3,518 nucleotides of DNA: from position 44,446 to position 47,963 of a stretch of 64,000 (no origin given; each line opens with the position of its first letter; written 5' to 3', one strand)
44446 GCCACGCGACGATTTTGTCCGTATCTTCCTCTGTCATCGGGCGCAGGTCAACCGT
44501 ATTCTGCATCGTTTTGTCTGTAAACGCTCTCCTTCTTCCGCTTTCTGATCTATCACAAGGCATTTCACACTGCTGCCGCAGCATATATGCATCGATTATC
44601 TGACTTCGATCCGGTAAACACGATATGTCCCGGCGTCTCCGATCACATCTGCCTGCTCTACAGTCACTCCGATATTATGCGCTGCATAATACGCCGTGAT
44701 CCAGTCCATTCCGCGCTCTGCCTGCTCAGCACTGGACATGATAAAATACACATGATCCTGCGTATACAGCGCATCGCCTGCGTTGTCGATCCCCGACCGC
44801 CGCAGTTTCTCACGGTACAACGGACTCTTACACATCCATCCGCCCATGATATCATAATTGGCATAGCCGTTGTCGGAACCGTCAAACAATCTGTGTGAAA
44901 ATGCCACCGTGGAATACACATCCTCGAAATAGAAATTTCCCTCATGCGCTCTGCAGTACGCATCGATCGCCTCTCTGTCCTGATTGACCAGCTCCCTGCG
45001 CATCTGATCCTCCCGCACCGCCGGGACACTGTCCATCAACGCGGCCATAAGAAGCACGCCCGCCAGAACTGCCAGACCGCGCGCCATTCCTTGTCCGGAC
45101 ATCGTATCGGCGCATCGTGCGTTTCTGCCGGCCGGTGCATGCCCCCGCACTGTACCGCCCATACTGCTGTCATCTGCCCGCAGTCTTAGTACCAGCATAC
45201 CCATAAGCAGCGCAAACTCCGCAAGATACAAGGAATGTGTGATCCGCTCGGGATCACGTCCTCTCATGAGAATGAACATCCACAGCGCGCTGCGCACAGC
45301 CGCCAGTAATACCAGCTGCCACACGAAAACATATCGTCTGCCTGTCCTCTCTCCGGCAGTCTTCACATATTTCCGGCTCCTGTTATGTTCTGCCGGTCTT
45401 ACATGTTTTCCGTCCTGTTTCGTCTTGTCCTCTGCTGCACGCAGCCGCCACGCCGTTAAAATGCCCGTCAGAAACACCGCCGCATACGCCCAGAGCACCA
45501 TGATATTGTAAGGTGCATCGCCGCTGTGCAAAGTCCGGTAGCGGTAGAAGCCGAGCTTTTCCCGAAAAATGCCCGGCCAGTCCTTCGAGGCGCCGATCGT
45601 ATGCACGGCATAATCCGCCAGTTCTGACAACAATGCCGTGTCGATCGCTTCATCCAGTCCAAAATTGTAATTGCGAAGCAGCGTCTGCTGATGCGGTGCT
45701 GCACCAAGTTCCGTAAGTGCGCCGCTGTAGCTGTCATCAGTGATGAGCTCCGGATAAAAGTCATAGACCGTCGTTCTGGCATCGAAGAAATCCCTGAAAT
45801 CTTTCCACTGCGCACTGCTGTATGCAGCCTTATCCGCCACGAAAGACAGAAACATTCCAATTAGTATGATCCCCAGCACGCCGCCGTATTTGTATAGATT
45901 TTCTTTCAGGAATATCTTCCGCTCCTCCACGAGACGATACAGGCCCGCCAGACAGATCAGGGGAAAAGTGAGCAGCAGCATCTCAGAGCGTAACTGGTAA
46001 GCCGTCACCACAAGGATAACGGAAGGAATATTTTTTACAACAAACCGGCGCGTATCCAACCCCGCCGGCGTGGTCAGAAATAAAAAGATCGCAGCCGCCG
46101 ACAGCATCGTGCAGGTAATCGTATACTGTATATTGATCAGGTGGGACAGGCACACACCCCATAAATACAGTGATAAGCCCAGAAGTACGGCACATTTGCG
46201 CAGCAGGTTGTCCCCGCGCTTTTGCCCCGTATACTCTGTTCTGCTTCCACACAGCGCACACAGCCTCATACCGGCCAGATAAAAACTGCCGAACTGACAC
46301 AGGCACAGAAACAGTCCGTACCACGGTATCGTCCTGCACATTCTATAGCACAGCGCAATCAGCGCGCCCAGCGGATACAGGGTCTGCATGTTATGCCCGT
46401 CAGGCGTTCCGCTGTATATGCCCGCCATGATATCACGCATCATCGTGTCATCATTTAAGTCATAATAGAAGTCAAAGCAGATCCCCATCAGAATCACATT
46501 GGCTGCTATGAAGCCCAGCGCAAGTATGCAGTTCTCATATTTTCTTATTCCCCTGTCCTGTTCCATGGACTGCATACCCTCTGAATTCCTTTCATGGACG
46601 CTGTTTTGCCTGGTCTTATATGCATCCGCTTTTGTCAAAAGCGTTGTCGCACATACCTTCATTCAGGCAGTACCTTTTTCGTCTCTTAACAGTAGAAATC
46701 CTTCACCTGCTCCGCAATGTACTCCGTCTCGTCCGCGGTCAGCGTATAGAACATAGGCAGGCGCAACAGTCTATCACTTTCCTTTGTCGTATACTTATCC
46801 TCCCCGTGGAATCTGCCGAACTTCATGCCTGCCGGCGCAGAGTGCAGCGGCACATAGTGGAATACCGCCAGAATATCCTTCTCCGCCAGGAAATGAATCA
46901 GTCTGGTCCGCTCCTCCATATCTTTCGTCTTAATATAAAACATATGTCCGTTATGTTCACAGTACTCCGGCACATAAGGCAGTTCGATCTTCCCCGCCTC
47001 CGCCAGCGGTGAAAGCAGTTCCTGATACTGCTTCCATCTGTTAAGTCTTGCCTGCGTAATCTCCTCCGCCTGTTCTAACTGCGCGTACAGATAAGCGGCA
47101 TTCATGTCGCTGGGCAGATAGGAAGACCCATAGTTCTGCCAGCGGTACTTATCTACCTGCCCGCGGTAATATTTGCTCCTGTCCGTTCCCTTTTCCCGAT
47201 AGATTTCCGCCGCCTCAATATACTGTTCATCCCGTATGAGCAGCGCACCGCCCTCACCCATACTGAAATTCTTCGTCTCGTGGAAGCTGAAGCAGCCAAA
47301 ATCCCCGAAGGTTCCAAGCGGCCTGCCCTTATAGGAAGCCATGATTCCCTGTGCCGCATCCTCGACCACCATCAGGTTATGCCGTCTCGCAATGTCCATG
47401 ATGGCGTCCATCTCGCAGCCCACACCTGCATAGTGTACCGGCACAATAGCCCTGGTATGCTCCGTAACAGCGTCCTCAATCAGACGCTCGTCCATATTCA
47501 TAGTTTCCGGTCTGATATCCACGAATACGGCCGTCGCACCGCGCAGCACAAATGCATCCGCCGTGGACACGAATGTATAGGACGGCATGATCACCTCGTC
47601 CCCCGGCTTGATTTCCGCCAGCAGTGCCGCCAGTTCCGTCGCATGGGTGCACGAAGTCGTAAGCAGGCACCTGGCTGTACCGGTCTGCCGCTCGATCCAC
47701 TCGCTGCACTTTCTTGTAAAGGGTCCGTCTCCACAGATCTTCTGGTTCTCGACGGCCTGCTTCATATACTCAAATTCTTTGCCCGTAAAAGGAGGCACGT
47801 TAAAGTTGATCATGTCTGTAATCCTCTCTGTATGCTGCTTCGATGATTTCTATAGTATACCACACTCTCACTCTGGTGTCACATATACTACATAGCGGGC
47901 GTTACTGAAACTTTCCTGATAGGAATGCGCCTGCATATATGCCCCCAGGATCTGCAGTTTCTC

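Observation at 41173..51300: Gtr/Arn-like extracytoplasmic glycosylation block with one GtrB, one GtrA and three GT-C-like paralogs, coupled to a WecE-type 4-aminosugar pathway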

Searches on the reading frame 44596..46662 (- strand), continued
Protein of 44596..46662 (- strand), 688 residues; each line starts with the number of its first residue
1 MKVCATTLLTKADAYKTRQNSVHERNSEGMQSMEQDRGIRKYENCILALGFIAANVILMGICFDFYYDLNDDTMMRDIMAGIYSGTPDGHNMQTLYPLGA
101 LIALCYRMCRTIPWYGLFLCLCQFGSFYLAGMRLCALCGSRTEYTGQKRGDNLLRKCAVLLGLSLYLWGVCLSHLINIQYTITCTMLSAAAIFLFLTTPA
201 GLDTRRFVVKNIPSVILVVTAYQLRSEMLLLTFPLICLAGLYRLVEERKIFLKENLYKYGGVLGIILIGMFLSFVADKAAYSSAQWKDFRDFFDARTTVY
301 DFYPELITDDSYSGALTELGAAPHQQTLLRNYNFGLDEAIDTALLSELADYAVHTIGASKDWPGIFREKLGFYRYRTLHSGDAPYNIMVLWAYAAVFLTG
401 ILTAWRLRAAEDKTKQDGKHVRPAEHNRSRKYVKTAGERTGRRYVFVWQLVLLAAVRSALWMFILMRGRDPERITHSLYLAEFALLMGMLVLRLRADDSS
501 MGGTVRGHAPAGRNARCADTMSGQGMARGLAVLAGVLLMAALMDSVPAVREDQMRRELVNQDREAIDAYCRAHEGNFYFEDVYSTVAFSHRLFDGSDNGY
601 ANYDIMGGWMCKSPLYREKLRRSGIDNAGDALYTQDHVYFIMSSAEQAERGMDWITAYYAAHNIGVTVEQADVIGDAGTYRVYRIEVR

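Call 99: search_protein_families(library=pfam, proteins=[L045:18-1481:+, L045:1849-5004:+, L045:5052-7529:+, L045:7538-8791:+, L060:650-1534:-, L060:1759-2424:+, L060:2554-3024:+], max_evalue=0.001)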
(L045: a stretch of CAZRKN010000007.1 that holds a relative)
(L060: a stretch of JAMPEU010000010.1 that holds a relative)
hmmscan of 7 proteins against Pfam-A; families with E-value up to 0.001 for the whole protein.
L045:18-1481:+ (487 aa): 0 families

L045:1849-5004:+ (1051 aa): 7 families
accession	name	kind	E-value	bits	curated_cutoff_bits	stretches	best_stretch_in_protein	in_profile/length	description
PF00133.28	tRNA-synt_1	-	4.2e-129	431.4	22.7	1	19-633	3-404/414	tRNA synthetases class I (I, L, M and V)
PF19302.4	DUF5915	-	1.5e-51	175.2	27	1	855-1050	1-194/195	Domain of unknown function (DUF5915)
PF08264.19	Anticodon_1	-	1.6e-34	119.4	25.1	1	690-839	1-144/148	Anticodon-binding domain of tRNA ligase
PF09334.17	tRNA-synt_1g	-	1.9e-20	73.4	20.1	2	50-107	10-66/391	tRNA synthetases class I (M)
PF01406.26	tRNA-synt_1e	-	3.9e-06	26.9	27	0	578-631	229-281/301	tRNA synthetases class I (C) catalytic domain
PF10122.14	Zn_ribbon_Com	-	0.00019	21.2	22.9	0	506-517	20-31/52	Mu-like prophage protein Com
PF01921.24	tRNA-synt_1f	-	0.00034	20.1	27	0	595-632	274-311/360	tRNA synthetases class I (K)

L045:5052-7529:+ (825 aa): 1 family
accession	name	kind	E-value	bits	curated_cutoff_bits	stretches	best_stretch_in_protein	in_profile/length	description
PF00343.26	Phosphorylase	-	0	1106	27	1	98-814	1-713/713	Carbohydrate phosphorylase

L045:7538-8791:+ (417 aa): 0 families

L060:650-1534:- (294 aa): 1 family
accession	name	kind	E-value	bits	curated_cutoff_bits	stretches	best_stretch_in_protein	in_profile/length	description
PF02645.21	DegV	-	2.3e-69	234.3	27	1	2-282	2-278/280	Uncharacterised protein, DegV family COG1307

L060:1759-2424:+ (221 aa): 0 families

L060:2554-3024:+ (156 aa): 2 families
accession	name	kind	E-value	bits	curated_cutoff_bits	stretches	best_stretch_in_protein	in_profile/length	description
PF08239.17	SH3_3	-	1.5e-06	28.7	27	1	43-91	4-53/54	Bacterial SH3 domain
PF06347.19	SH3_4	-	3.4e-06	27.2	24.1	1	44-89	7-52/56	Bacterial SH3 domain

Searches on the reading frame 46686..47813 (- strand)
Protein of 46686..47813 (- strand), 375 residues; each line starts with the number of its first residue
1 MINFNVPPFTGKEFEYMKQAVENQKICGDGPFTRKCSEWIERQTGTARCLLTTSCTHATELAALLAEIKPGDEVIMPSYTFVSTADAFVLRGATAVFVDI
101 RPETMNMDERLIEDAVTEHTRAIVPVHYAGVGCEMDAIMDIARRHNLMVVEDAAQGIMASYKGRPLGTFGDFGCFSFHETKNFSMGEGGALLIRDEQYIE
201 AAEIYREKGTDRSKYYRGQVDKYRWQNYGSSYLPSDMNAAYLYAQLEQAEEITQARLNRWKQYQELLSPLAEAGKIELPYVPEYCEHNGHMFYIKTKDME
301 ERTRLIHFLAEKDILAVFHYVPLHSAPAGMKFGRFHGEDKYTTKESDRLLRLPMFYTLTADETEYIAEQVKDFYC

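Call 4: search_protein_families(library=pfam, proteins=[window:46686-47813:-], max_evalue=0.01)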
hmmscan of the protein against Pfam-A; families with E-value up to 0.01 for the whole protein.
window:46686-47813:- (375 aa): 5 families
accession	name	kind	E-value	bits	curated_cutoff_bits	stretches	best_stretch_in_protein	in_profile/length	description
PF01041.23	DegT_DnrJ_EryC1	-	5.7e-88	296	19.8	1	12-370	6-359/360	DegT/DnrJ/EryC1/StrS aminotransferase family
PF00155.27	Aminotran_1_2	-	6.6e-08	32.6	19.7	1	49-273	68-293/361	Aminotransferase class I and II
PF01212.27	Beta_elim_lyase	-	2e-05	24.5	27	1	15-207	16-224/288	Beta-eliminating lyase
PF00266.25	Aminotran_5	-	0.00011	21.8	21.5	1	48-159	63-182/371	Aminotransferase class-V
PF01053.26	Cys_Met_Meta_PP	-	0.0024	16.9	27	1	40-165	61-184/381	Cys/Met metabolism PLP-dependent enzyme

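Call 14: search_protein_families(library=ncbifam, proteins=[window:46686-47813:-], max_evalue=0.01)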
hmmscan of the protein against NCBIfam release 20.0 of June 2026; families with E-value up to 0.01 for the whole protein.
window:46686-47813:- (375 aa): 30 families (the best 25 are shown)
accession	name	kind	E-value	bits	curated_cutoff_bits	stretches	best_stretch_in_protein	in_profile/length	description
NF008687.0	PRK11706.1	equivalog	9e-190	630.2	375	1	1-374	1-374/375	dTDP-4-amino-4,6-dideoxygalactose transaminase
TIGR02379.1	ECA_wecE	subfamily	6.1e-187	621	434.85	1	1-374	1-375/376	dTDP-4-amino-4,6-dideoxy-D-glucose transaminase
TIGR03588.1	PseC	equivalog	7.3e-60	202.9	423.5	1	23-372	22-378/380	UDP-4-amino-4,6-dideoxy-N-acetyl-beta-L-altrosamine transaminase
NF008658.2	PRK11658.1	equivalog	6.1e-54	183.1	631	1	4-372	7-375/379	UDP-4-amino-4-deoxy-L-arabinose aminotransferase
TIGR04181.1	NHT_00031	hypoth_equivalog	1.2e-52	179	420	1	2-353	1-357/359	LegC family aminotransferase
NF011936.0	PRK15407.1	equivalog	6.5e-41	140.4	423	1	45-373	89-435/440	lipopolysaccharide biosynthesis protein RfbH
TIGR04427.1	PLP_DesI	equivalog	1.4e-39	136.3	650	1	14-272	35-282/390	dTDP-4-dehydro-6-deoxyglucose aminotransferase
NF041364.1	GntC_guanitoxin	equivalog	2.2e-09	36.7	415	1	49-153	63-174/356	guanitoxin biosynthesis PLP-dependent (S)-gamma-hydroxy-L-arginine cyclodehydratase GntC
NF005817.0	PRK07683.1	equivalog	4.7e-09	35.4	575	1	49-152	92-200/387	aminotransferase A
NF004770.0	PRK06108.1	subfamily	1.4e-08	34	422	1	41-153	91-210/396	pyridoxal phosphate-dependent aminotransferase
NF005816.0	PRK07682.1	equivalog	6.9e-08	31.5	620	1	50-153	94-203/390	aminotransferase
NF006569.0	PRK09082.1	subfamily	2.4e-07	30.2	420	1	51-152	96-202/386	methionine aminotransferase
NF006488.0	PRK08912.1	equivalog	3.2e-07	29.6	498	1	49-152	89-198/387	aminotransferase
NF005855.0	PRK07777.1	equivalog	4.2e-07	29.6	553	1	49-153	92-203/391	pyridoxal phosphate-dependent aminotransferase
NF004621.0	PRK05957.1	equivalog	5.1e-07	28.8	498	1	46-127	88-168/389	pyridoxal phosphate-dependent aminotransferase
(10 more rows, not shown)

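Call 53: search_solved_structures(query=window:46686-47813:-, max_evalue=1e-20)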
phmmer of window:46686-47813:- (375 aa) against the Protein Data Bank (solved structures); distinct sequences matched with E-value up to 1e-20: 50.
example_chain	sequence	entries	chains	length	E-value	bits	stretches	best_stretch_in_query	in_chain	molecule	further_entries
4piw_A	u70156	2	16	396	1.5e-164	550.7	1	1-360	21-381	TDP-4-keto-6-deoxy-D-glucose transaminase family protein | dTDP-4-amino-4,6-dideoxygalactose transaminase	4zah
6blg_A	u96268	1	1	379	2.6e-161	540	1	1-361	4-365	dTDP-4-amino-4,6-dideoxygalactose transaminase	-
7b0d_A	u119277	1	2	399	2.4e-45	158.5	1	57-373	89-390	Glutamine--scyllo-inositol transaminase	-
3bn1_A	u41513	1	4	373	9.9e-44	153.2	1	4-299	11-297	Perosamine synthetase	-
3dr7_A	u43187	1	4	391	1.2e-43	153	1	4-299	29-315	Putative perosamine synthetase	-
3dr4_A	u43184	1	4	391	7.8e-43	150.2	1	4-299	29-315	Putative perosamine synthetase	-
7b0m_AAA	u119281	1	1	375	9.1e-43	150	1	10-272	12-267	Sugar aminotransferase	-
4lc3_A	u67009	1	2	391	1.1e-39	139.8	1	30-370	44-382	Putative UDP-4-amino-4-deoxy-l-arabinose--oxoglutarate aminotransferase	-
3frk_A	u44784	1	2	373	1.7e-39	139.2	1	66-371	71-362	QdtB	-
3uwc_A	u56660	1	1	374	4.2e-39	138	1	56-374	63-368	Nucleotide-sugar aminotransferase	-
1mdo_A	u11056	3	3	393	2.2e-38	135.6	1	4-363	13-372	ArnB aminotransferase | UDP-4-amino-4-deoxy-L-arabinose--oxoglutarate aminotransferase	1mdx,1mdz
5k8b_A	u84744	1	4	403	2.8e-38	135.2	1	44-283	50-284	8-amino-3,8-dideoxy-alpha-D-manno-octulosonate transaminase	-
9bgp_A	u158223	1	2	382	3.5e-38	134.9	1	41-341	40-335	aminotransferase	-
6ewj_A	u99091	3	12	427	3.8e-38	134.8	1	4-371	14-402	Putative capsular polysaccharide biosynthesis protein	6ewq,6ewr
8sng_A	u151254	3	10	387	4e-38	134.7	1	5-363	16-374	UDP-4-amino-4-deoxy-L-arabinose--oxoglutarate aminotransferase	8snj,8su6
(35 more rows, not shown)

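Call 65: search_solved_structures(query=window:46686-47813:-, max_evalue=1e-100, show_alignments=1)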
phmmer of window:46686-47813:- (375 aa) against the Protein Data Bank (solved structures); distinct sequences matched with E-value up to 1e-100: 2.
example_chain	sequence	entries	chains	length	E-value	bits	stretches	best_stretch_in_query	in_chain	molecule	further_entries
4piw_A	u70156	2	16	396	1.5e-164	550.7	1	1-360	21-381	TDP-4-keto-6-deoxy-D-glucose transaminase family protein | dTDP-4-amino-4,6-dideoxygalactose transaminase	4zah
6blg_A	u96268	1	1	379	2.6e-161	540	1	1-361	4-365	dTDP-4-amino-4,6-dideoxygalactose transaminase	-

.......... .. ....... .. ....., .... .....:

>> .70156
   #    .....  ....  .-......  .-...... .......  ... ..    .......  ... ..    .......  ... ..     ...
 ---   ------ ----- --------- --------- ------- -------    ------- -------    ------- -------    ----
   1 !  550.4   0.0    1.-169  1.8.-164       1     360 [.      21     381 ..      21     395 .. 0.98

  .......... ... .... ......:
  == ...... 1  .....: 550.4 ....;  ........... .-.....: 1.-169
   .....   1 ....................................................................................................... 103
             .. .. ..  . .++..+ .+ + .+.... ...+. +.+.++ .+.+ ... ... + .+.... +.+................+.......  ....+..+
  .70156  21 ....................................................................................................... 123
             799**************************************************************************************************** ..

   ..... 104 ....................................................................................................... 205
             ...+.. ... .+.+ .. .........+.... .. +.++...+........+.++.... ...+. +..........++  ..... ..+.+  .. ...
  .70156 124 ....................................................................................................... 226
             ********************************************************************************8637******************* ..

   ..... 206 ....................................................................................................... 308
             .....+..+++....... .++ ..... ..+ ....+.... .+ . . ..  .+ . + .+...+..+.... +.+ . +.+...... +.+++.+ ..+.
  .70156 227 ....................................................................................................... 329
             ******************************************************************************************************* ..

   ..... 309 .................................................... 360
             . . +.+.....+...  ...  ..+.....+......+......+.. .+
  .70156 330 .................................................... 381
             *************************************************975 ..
